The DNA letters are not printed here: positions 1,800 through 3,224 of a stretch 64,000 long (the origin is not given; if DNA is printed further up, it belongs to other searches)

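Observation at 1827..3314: Tyrosine recombinase gene bracketed by a 17-bp perfect inverted repeat (outer) and a 23-bp imperfect direct repeat (inner), directly upstream of the fibre locus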

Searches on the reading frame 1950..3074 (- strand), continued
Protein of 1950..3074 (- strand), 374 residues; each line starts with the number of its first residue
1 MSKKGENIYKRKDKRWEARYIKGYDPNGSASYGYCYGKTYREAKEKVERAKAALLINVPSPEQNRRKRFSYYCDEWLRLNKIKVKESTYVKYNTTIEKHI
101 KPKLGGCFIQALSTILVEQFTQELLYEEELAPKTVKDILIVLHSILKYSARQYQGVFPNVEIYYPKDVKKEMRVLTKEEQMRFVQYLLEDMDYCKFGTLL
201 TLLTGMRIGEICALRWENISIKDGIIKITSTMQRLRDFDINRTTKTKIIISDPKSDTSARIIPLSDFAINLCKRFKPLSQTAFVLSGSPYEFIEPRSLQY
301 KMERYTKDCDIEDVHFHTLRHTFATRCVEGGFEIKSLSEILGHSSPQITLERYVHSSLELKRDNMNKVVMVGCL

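Call 24: find_encoding_contigs(protein=P0117, flank=5000, max_places=10)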
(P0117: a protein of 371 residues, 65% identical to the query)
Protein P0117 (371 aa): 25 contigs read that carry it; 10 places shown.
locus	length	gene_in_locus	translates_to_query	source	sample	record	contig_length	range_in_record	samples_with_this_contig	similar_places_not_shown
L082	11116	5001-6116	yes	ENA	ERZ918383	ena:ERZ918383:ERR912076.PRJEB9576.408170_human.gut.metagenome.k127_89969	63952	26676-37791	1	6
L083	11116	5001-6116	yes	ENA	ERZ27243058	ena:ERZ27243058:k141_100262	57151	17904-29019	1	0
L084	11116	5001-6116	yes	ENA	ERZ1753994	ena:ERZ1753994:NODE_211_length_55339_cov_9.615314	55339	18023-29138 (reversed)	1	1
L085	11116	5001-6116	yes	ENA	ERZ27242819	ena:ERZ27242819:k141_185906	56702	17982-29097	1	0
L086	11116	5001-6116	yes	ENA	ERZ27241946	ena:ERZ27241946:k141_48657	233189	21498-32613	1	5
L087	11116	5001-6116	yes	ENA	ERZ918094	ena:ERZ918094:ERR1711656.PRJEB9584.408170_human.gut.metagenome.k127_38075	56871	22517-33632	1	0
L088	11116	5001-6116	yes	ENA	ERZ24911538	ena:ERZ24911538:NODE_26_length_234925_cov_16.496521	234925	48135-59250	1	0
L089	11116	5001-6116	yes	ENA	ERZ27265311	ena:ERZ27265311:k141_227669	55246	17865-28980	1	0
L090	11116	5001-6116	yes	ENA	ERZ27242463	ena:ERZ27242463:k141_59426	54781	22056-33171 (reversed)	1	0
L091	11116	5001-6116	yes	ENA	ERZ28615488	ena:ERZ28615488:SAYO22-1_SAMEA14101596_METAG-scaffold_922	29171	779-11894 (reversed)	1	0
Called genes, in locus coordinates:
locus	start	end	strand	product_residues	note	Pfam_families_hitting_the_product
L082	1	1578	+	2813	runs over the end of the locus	PF01624:MutS_I, PF28553:WH_1, PF28554:DUF8437, PF00176:SNF2-rel_dom (weak), PF04851:ResIII (weak), PF28555:Helicase_dom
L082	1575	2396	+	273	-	PF12959:DUF3848, PF12960:DUF3849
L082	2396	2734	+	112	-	PF21983:NikA-like, PF05713:MobC (weak)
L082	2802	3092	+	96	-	PF18956:DUF5699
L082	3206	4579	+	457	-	PF03432:Relaxase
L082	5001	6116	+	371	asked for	PF14659:Phage_int_SAM_3, PF00589:Phage_integrase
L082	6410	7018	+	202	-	PF00440:TetR_N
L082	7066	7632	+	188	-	PF10502:Peptidase_S26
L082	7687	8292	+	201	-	-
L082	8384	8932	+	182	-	-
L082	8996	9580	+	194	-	PF12389:Peptidase_M73 (weak)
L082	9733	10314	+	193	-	-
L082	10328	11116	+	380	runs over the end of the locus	-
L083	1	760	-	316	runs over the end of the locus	-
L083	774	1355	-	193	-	-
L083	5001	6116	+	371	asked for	PF14659:Phage_int_SAM_3, PF00589:Phage_integrase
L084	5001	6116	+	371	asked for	PF14659:Phage_int_SAM_3, PF00589:Phage_integrase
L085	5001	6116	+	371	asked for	PF14659:Phage_int_SAM_3, PF00589:Phage_integrase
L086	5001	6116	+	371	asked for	PF14659:Phage_int_SAM_3, PF00589:Phage_integrase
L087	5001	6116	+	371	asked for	PF14659:Phage_int_SAM_3, PF00589:Phage_integrase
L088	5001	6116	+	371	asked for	PF14659:Phage_int_SAM_3, PF00589:Phage_integrase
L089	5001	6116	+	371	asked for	PF14659:Phage_int_SAM_3, PF00589:Phage_integrase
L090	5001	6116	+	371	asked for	PF14659:Phage_int_SAM_3, PF00589:Phage_integrase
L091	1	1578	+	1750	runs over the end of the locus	PF28553:WH_1, PF28554:DUF8437, PF00176:SNF2-rel_dom (weak), PF04851:ResIII (weak), PF28555:Helicase_dom, PF00271:Helicase_C (faint)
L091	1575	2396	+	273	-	PF12959:DUF3848, PF12960:DUF3849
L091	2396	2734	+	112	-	PF21983:NikA-like, PF05713:MobC (weak)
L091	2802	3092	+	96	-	PF18956:DUF5699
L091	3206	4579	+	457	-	PF03432:Relaxase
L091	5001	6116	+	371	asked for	PF14659:Phage_int_SAM_3, PF00589:Phage_integrase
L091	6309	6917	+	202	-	PF00440:TetR_N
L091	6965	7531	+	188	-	PF10502:Peptidase_S26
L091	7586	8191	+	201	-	-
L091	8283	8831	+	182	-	-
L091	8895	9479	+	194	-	PF12389:Peptidase_M73 (weak)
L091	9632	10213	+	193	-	-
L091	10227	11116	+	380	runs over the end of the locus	-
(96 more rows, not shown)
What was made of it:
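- Contigs encoding one identical Int (P0117): 7 have int co-directional with tetR and 3 have it divergent (call 24).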

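Call 25: find_encoding_contigs(protein=P0002, flank=3000, max_places=5)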
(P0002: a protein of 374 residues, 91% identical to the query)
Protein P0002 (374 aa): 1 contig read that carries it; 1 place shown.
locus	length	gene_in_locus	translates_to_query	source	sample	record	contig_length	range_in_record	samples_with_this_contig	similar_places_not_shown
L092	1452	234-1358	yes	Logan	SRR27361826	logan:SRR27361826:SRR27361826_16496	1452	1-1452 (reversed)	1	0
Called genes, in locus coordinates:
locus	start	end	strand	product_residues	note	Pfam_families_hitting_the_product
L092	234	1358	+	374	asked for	PF14659:Phage_int_SAM_3, PF00589:Phage_integrase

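Call 42: search_solved_structures(query=window:1950-3074:-, max_evalue=0.001, show_alignments=1)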
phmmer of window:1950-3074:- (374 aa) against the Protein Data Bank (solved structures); distinct sequences matched with E-value up to 0.001: 13.
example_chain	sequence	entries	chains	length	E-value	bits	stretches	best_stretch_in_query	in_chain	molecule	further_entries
6en0_A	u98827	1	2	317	5.8e-12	48.7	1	103-368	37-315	Int protein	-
6emy_A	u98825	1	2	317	8e-12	48.2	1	103-368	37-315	Int protein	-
6emz_A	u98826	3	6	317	1.5e-11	47.3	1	103-368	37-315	Int protein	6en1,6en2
4a8e_A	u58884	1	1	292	2.9e-10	43.1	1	260-363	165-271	PROBABLE TYROSINE RECOMBINASE XERC-LIKE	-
3nkh_A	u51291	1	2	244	1.5e-08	37.4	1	199-371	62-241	Integrase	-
5hxy_A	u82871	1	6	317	4.4e-08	35.9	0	313-357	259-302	Tyrosine recombinase XerA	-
1a0p_A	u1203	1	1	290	3e-06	29.9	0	307-360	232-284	SITE-SPECIFIC RECOMBINASE XERD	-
5dcf_A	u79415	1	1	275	2.5e-05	26.9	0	307-361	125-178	Tyrosine recombinase XerD,DNA translocase FtsK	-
2a3v_A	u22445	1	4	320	3.6e-05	26.3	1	298-355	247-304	site-specific recombinase IntI4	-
5c6k_A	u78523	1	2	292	0.00021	23.8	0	315-363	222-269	Integrase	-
1aih_A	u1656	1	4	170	0.00056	22.4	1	316-356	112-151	HP1 INTEGRASE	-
9i5v_14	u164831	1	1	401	0.00058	22.4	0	317-364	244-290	Ribosome-associated translation inhibitor RaiA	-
5dor_A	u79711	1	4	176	0.00079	21.9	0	315-363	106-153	Integrase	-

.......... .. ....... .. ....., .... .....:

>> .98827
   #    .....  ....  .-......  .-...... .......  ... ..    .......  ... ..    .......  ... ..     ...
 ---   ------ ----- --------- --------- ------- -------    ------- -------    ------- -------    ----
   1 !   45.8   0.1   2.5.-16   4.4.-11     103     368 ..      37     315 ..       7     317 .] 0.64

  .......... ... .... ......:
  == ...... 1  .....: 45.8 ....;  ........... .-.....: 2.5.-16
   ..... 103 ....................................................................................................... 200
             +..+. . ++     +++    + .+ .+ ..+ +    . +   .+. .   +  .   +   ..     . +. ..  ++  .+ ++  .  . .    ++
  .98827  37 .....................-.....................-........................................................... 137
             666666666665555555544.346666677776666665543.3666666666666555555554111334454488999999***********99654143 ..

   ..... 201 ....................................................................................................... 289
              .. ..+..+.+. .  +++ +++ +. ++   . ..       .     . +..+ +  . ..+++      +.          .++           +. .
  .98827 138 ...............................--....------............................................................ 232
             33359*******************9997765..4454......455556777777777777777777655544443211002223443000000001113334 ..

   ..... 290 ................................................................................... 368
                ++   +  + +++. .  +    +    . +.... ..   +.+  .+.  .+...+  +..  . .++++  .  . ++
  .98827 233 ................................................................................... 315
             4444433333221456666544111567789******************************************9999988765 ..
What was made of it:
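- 1950..3074 (-): Tyrosine recombinase gene (374 aa), closest by sequence to the Tn1549 integrase. PDB 6EN0/6EMY at E about 6e-12 (call 42).
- Closest known: Tn916/Tn1549 conjugative-transposon integrases. Same: They are the closest solved structures by sequence (6EN0/6EMY, E about 6e-12; call 42).
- The closest solved relative is a conjugative-transposon integrase (call 42).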

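Call 65: find_encoding_contigs(protein=P0001, flank=3000, max_places=10)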
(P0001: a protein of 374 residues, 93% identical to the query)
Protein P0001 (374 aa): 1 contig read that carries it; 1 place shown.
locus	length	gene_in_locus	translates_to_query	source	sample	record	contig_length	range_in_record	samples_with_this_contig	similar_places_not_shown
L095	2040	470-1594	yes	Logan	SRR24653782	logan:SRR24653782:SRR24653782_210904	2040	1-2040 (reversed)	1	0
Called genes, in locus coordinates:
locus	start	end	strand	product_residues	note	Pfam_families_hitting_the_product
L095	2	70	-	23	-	?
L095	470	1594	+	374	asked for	PF14659:Phage_int_SAM_3, PF00589:Phage_integrase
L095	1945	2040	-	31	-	?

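Call 74: search_protein_families(library=pfam, proteins=[L032:5523-7784:+, L038:5298-8750:+, L053:5348-6979:+, L027:2429-3595:-, L047:2935-3537:-, L036:4476-6083:+, L068:5221-7101:+, L069:5610-6440:+, L031:3829-4413:+, L025:2960-3592:-], max_evalue=0.001)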
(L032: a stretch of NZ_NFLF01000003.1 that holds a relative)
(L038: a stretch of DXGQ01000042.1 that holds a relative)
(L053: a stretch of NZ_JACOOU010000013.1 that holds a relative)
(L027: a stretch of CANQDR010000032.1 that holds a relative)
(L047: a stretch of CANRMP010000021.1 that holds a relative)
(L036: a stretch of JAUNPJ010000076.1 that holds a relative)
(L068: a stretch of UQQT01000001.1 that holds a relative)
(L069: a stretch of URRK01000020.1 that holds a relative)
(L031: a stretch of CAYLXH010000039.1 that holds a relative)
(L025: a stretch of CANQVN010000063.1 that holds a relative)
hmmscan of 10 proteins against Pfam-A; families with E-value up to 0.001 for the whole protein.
L032:5523-7784:+ (753 aa): 2 families
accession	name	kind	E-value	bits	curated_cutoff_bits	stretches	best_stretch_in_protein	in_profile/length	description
PF09479.16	Flg_new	-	1.2e-10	41.8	27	2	125-190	2-64/65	Listeria-Bacteroides repeat domain (List_Bact_rpt)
PF24547.1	DUF7601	-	0.0002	22.4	27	1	602-685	2-102/116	Domain of unknown function (DUF7601)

L038:5298-8750:+ (1150 aa): 3 families
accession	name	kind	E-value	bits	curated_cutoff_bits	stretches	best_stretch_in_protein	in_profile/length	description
PF09479.16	Flg_new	-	2e-20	73.1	27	2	75-133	5-62/65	Listeria-Bacteroides repeat domain (List_Bact_rpt)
PF19407.5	DUF5979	-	3.7e-15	56.9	25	2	663-766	1-101/104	Domain of unknown function (DUF5979)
PF24547.1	DUF7601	-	4.7e-08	34.1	27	2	1036-1102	52-114/116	Domain of unknown function (DUF7601)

L053:5348-6979:+ (543 aa): 2 families
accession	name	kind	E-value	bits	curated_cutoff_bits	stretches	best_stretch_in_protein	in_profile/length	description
PF09479.16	Flg_new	-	7.4e-09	36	27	1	60-123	4-64/65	Listeria-Bacteroides repeat domain (List_Bact_rpt)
PF24547.1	DUF7601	-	1.2e-06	29.5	27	1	430-486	54-98/116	Domain of unknown function (DUF7601)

L027:2429-3595:- (388 aa): 1 family
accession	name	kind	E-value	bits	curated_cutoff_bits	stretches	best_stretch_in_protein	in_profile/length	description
PF00092.34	VWA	-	0.00029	21.5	23.8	0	144-243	1-76/174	von Willebrand factor type A domain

L047:2935-3537:- (200 aa): 1 family
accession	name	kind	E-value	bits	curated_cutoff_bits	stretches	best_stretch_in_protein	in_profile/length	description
PF07963.17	N_methyl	-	1.5e-09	37.5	21.2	1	1-26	1-26/27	Prokaryotic N-terminal methylation motif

L036:4476-6083:+ (535 aa): 2 families
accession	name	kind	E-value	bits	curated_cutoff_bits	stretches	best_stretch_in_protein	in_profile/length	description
PF02397.22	Bac_transf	-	7.3e-64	215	27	1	339-529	1-178/179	Bacterial sugar transferase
PF13727.12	CoA_binding_3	-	2.8e-09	37.7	25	1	151-279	27-150/175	CoA-binding domain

L068:5221-7101:+ (626 aa): 1 family
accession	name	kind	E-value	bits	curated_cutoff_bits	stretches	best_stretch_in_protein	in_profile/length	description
PF00404.24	Dockerin_1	-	1.3e-13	51.4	22.9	1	550-610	1-57/57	Dockerin type I domain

L069:5610-6440:+ (276 aa): 0 families

L031:3829-4413:+ (194 aa): 2 families
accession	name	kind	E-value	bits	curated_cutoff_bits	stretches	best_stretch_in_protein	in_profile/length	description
PF10502.14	Peptidase_S26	-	9.7e-32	110.7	22.9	1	33-185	2-168/168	Signal peptidase, peptidase S26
PF00717.28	Peptidase_S24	-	2.7e-07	30.7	23.3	1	56-103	37-84/116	Peptidase S24-like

L025:2960-3592:- (210 aa): 1 family
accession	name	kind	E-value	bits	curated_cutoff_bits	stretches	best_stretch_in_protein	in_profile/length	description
PF00440.29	TetR_N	-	1e-09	38.4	24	1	27-73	1-45/47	Bacterial regulatory proteins, tetR family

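Call 75: find_encoding_contigs(protein=P0050, flank=2000, max_places=4)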
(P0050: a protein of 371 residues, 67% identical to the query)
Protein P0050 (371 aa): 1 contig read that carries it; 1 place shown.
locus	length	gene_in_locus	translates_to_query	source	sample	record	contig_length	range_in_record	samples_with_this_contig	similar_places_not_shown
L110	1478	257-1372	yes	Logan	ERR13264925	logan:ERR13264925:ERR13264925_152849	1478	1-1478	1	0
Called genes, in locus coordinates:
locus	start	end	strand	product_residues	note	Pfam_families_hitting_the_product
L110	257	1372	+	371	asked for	PF14659:Phage_int_SAM_3, PF00589:Phage_integrase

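Call 76: find_encoding_contigs(protein=P0021, flank=2000, max_places=4)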
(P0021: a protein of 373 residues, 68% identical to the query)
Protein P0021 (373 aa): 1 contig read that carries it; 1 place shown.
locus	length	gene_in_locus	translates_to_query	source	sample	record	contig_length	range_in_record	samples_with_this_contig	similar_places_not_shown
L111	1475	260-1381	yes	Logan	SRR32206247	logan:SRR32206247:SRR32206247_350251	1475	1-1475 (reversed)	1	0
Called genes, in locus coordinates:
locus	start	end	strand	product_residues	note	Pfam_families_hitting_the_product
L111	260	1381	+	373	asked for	PF14659:Phage_int_SAM_3, PF00589:Phage_integrase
